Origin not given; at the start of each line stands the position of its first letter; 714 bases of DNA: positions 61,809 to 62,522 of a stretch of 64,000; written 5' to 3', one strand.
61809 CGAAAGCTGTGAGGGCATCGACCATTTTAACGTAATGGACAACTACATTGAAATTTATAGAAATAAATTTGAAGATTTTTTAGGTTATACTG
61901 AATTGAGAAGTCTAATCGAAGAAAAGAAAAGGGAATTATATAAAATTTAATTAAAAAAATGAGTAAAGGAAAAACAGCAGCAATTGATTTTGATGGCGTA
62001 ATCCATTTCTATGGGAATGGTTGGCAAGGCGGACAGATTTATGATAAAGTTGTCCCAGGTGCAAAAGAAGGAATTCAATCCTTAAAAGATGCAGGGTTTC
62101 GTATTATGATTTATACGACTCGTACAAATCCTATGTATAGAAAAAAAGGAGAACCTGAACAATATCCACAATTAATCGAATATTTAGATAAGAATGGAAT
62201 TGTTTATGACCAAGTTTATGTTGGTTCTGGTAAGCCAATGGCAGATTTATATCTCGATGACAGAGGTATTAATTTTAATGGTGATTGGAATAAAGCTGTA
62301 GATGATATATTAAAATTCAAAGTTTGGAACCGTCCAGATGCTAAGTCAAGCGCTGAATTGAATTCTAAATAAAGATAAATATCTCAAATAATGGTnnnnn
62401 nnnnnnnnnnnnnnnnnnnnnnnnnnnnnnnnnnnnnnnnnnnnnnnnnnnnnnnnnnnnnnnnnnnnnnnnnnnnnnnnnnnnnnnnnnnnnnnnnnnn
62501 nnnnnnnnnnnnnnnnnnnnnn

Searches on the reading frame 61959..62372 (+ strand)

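Call 52: search_protein_families(library=pfam, proteins=[window:61959-62372:+], max_evalue=0.01)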
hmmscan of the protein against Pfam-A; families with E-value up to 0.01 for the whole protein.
window:61959-62372:+ (137 aa): 2 families
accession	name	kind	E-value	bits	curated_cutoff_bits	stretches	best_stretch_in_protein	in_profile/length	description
PF00702.32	Hydrolase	-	0.0011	19.8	26.4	1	28-99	94-161/191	haloacid dehalogenase-like hydrolase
PF13344.12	Hydrolase_6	-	0.0016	18.9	27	1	8-55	2-39/101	Haloacid dehalogenase-like hydrolase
